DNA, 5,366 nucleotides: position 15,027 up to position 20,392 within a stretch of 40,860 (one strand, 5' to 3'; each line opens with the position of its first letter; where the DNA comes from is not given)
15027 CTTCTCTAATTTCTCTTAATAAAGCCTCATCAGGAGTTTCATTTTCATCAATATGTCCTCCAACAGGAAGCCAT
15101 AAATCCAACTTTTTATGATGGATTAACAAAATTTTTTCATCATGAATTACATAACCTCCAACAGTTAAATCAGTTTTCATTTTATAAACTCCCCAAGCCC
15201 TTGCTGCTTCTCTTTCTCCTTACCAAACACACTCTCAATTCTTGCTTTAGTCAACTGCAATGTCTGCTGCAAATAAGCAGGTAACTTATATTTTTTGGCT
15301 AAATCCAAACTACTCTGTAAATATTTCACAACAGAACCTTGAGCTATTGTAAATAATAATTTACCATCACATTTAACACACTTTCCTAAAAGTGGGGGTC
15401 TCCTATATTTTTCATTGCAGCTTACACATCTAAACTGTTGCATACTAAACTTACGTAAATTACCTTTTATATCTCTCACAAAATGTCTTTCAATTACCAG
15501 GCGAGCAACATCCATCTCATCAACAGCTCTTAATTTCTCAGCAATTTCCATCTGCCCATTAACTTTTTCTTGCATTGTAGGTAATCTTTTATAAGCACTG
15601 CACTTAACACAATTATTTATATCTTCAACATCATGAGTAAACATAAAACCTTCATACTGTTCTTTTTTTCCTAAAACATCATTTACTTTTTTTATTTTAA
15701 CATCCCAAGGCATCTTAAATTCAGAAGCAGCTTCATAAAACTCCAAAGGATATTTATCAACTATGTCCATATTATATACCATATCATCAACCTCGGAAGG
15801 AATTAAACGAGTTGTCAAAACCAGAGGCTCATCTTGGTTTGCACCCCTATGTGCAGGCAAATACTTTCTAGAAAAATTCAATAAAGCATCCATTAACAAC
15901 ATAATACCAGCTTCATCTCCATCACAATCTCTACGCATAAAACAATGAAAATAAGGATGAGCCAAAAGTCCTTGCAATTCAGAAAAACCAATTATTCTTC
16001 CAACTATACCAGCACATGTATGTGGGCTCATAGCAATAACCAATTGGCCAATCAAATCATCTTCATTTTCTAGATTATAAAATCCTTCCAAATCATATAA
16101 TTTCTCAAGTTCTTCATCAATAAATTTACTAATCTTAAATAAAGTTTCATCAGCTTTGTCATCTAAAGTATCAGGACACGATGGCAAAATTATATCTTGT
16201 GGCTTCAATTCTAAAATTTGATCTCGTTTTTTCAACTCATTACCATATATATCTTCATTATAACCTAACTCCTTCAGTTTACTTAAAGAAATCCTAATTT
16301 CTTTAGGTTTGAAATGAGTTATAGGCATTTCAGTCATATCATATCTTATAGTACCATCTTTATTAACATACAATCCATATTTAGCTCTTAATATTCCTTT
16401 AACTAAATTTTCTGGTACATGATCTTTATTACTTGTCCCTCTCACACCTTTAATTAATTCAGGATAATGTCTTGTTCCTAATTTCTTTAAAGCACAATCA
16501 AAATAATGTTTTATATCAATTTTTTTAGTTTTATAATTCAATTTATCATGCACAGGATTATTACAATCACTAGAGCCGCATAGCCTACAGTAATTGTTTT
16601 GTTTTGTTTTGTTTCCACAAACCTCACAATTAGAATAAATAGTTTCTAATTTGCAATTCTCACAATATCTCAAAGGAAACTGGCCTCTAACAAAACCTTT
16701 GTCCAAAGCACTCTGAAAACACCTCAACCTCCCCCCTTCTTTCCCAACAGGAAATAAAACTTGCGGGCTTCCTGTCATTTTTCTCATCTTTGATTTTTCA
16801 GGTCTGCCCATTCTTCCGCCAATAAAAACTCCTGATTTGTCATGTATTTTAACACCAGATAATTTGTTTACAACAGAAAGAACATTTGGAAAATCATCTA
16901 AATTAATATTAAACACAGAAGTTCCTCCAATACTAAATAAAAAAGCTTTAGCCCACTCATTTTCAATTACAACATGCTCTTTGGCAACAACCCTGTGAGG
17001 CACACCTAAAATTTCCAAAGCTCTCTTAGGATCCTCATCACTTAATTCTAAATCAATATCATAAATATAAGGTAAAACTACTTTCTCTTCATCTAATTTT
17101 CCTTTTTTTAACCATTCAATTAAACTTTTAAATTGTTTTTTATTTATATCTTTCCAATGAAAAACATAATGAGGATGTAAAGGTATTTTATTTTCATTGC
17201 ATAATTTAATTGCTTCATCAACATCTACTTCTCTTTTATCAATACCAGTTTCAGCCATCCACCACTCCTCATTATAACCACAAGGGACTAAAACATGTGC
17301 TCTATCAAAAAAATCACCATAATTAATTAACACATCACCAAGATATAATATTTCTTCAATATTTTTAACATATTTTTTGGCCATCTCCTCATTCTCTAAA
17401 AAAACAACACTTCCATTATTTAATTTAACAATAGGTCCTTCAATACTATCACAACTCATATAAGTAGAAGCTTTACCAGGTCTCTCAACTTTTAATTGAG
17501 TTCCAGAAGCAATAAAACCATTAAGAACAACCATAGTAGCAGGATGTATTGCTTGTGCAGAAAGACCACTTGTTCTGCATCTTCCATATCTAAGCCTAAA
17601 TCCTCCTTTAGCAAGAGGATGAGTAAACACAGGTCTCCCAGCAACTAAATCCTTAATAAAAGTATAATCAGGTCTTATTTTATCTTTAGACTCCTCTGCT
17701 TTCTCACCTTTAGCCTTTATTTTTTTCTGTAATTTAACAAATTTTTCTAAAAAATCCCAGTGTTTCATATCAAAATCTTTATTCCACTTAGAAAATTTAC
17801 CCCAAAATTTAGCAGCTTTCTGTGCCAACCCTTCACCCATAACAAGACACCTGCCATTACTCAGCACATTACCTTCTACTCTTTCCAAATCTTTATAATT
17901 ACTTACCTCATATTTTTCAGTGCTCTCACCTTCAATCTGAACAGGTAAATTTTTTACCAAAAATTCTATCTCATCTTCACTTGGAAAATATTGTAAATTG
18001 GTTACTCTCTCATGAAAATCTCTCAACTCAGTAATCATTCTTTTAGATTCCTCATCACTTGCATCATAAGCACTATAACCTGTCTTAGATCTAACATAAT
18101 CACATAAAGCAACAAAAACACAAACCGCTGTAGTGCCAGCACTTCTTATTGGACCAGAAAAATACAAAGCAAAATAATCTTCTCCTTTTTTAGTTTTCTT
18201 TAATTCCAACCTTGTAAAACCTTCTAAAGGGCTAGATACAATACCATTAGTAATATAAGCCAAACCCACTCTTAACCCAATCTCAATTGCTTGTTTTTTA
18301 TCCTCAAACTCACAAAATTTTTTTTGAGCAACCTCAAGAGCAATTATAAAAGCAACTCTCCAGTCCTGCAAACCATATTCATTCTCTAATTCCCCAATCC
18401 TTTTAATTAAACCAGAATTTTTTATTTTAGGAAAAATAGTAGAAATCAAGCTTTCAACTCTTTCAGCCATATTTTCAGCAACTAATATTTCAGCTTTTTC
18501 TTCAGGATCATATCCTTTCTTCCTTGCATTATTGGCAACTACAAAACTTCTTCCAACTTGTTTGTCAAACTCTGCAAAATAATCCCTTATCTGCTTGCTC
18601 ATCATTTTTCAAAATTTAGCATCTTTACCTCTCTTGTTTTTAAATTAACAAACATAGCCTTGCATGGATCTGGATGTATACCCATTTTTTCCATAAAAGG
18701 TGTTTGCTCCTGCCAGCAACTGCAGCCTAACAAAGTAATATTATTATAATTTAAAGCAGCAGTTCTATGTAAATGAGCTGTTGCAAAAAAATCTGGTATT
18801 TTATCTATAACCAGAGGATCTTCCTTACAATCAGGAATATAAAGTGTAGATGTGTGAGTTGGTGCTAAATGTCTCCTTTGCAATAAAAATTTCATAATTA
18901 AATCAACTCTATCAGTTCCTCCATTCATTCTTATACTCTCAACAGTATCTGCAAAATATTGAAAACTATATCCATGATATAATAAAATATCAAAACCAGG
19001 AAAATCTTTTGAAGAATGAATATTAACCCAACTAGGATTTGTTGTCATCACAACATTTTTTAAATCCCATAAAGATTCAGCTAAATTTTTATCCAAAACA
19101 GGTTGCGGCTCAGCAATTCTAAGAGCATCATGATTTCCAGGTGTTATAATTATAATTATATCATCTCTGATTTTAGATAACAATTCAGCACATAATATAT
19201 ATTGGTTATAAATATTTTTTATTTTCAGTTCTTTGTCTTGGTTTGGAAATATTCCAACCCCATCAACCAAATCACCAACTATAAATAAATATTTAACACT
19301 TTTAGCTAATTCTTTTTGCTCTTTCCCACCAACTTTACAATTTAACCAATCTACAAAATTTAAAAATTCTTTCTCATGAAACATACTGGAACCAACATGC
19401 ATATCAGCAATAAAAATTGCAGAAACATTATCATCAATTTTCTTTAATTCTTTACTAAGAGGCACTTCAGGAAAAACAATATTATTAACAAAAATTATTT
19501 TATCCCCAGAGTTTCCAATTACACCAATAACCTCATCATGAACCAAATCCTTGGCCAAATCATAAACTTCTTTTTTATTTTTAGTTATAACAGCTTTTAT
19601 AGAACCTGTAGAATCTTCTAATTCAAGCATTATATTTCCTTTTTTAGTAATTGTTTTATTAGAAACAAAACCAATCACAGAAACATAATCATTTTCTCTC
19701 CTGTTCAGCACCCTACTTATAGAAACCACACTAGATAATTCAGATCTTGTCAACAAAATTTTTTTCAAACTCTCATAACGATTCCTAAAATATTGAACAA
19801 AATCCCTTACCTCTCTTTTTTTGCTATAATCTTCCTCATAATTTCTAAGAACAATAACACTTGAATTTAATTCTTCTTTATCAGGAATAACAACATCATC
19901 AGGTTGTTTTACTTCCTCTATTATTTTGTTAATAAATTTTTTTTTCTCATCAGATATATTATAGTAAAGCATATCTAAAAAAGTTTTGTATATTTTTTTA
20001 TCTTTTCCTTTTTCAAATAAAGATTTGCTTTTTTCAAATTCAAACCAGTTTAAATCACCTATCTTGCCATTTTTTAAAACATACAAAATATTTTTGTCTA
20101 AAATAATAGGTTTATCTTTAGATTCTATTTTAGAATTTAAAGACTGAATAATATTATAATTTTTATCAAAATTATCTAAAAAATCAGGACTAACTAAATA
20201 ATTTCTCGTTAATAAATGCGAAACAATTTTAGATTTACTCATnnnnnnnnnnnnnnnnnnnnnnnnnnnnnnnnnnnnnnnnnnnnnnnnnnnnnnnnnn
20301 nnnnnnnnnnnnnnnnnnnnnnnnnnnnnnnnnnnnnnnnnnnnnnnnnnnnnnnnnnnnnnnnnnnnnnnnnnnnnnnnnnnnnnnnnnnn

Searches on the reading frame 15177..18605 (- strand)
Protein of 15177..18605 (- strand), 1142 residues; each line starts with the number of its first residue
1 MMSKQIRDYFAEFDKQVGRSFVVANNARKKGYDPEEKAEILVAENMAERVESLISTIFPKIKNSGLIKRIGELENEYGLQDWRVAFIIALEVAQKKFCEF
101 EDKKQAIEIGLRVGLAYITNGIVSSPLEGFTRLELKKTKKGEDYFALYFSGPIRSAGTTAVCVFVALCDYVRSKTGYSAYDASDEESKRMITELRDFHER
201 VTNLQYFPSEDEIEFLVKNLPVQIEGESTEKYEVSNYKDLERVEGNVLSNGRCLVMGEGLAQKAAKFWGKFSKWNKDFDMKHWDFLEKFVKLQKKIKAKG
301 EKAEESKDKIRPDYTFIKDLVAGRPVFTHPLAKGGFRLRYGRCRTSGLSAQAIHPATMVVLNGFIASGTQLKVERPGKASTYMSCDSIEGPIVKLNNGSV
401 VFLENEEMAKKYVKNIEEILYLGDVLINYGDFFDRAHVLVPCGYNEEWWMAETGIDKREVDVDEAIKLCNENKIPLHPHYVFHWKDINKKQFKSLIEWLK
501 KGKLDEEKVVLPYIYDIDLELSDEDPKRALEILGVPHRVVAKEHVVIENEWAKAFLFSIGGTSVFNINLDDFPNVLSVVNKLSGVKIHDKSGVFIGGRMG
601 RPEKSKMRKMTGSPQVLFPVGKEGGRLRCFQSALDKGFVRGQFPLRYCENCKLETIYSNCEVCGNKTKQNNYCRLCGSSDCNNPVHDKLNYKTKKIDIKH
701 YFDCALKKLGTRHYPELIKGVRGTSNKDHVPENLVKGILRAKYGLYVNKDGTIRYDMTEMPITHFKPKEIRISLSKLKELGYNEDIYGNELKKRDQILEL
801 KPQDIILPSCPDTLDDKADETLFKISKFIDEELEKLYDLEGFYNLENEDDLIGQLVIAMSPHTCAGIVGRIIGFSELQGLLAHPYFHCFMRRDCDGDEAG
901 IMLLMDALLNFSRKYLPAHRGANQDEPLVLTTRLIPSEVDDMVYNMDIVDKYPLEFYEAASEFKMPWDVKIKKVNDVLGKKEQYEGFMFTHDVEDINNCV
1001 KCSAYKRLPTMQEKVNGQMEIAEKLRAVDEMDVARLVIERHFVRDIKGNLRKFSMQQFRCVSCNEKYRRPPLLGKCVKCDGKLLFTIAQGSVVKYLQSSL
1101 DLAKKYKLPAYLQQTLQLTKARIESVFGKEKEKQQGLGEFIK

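Call 6: search_protein_families(library=pfam, proteins=[window:15177-18605:-])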
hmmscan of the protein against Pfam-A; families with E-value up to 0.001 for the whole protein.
window:15177-18605:- (1142 aa): 3 families
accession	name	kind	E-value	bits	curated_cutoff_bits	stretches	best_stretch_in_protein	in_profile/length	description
PF24844.1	PolC_DP2_central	-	4.1e-121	404.8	24.3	1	304-677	2-367/372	DNA polymerase II large subunit DP2, central domain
PF24846.1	PolC_DP2_cat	-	7.8e-118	393.2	24.3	1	715-1014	5-299/299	DNA polymerase II large subunit DP2, catalytic domain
PF03833.19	PolC_DP2_N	-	4.6e-76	256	24.3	1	8-291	1-270/271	DNA polymerase II large subunit DP2, N-terminal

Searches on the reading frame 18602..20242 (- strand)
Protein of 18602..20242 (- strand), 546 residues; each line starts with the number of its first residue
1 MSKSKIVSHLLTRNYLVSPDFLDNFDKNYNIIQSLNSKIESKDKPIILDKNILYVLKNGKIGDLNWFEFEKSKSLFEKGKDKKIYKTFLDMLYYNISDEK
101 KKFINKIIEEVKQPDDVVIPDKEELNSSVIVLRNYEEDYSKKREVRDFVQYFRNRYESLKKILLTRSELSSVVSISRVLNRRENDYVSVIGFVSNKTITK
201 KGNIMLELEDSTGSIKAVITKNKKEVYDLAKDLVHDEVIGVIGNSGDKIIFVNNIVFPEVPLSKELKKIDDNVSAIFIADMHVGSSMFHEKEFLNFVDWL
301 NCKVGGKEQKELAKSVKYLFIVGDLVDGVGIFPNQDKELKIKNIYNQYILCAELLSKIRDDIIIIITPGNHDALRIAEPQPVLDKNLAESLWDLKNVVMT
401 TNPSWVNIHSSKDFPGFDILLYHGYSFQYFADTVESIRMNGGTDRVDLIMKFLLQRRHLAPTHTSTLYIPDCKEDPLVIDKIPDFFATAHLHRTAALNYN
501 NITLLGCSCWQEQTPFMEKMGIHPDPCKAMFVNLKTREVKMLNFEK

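Call 6: search_protein_families(library=pfam, proteins=[window:18602-20242:-])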
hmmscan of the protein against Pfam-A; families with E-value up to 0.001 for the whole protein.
window:18602-20242:- (546 aa): 3 families
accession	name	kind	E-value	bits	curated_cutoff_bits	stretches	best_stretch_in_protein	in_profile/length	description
PF04042.21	DNA_pol_E_B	-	1.9e-10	41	29.1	1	294-489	17-202/210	DNA polymerase alpha/epsilon subunit B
PF00149.33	Metallophos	-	2.9e-08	34.8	21.5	1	276-492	4-189/191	Calcineurin-like phosphoesterase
PF01336.31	tRNA_anti-codon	-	3.1e-07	30.7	27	1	187-244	1-56/75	OB-fold nucleic acid binding domain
